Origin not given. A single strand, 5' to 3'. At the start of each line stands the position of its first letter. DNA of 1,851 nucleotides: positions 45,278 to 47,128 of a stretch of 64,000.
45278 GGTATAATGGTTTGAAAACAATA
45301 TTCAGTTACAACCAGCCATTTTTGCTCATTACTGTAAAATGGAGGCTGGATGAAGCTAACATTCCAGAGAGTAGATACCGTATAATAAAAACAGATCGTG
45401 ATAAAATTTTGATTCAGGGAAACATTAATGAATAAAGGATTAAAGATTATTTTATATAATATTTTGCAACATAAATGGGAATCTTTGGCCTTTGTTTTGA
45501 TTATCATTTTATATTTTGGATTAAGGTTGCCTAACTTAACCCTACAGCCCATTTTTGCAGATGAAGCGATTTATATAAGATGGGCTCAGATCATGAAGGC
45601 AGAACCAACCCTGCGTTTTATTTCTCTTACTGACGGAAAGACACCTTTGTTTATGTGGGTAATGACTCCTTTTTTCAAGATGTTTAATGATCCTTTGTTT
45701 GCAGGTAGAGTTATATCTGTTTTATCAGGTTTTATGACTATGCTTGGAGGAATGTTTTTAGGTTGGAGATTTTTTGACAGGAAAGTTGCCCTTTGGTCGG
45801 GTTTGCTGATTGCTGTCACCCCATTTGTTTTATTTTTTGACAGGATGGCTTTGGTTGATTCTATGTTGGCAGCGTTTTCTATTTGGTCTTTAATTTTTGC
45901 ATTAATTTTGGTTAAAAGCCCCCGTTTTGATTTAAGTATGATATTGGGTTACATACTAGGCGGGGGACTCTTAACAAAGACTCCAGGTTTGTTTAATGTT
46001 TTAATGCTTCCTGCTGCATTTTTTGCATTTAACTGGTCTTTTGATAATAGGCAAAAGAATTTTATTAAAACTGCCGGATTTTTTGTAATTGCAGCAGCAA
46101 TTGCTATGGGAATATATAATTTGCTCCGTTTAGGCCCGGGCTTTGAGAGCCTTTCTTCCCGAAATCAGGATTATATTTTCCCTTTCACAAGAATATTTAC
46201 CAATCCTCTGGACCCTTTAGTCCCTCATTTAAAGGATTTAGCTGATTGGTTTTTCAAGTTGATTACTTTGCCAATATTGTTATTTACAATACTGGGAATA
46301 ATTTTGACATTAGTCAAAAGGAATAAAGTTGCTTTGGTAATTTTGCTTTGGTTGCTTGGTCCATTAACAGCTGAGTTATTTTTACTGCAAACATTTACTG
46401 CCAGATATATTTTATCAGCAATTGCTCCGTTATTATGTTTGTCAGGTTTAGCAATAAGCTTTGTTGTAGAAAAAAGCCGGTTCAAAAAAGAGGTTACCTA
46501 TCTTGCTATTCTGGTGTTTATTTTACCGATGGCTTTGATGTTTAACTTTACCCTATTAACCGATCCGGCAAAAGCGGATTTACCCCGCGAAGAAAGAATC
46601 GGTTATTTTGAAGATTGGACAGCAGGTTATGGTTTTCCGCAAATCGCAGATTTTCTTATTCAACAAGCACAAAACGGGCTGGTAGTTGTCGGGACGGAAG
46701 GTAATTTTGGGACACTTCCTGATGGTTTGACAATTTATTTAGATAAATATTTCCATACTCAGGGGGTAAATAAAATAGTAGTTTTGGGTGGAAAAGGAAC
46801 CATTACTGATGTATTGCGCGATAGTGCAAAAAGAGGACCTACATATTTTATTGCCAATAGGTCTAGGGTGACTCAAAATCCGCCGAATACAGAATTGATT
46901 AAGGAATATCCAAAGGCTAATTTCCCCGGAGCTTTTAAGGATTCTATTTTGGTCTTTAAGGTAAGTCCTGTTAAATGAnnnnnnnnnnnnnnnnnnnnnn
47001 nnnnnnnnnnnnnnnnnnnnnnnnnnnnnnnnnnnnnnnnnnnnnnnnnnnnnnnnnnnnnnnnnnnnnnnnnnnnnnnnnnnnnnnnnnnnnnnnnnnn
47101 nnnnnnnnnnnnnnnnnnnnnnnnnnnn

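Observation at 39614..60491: A translationally coupled array of about 21 kb: three Dpm1-like GT2 synthases, about ten GT-C membrane glycosyltransferases and a Wzx flippase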

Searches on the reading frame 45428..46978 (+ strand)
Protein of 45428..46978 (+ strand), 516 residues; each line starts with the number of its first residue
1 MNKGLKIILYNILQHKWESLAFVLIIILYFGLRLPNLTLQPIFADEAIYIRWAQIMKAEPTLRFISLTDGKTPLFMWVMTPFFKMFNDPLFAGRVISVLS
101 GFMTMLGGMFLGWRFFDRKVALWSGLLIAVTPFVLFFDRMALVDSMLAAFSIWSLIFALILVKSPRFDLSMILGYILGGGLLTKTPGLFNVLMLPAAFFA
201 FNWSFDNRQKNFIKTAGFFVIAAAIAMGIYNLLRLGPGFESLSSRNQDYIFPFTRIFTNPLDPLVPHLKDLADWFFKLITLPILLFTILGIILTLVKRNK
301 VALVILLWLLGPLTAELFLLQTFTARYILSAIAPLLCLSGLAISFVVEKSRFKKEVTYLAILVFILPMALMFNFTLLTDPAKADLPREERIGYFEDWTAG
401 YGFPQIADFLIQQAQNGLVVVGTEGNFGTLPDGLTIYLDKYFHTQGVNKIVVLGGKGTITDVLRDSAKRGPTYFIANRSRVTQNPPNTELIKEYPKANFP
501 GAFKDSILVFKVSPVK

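Call 3: search_protein_families(library=pfam, proteins=[window:45428-46978:+], max_evalue=0.01)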
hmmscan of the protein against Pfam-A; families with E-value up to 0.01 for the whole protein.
window:45428-46978:+ (516 aa): 2 families
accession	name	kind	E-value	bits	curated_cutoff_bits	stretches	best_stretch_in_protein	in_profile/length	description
PF13231.12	PMT_2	-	9.4e-13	49.1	26.1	1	71-226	2-150/160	Dolichyl-phosphate-mannose-protein mannosyltransferase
PF02366.24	PMT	-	0.0007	19.7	22.7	1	70-204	61-202/245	Dolichyl-phosphate-mannose-protein mannosyltransferase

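Call 94: search_solved_structures(query=A4, max_evalue=0.01)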
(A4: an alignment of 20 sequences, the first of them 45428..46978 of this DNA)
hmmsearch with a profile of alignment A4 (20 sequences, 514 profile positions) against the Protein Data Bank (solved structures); distinct sequences matched with E-value up to 0.01: 2.
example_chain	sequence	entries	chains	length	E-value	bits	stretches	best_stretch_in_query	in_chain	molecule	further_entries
5ezm_A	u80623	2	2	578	3.4e-19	72.4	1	17-379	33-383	4-amino-4-deoxy-L-arabinose transferase or related glycosyltransferases of PMT family | 4-amino-4-deoxy-L-arabinose (L-Ara4N) transferase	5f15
2bs4_C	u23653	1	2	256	0.0039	19.4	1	170-310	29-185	QUINOL-FUMARATE REDUCTASE DIHEME CYTOCHROME B SUBUNIT C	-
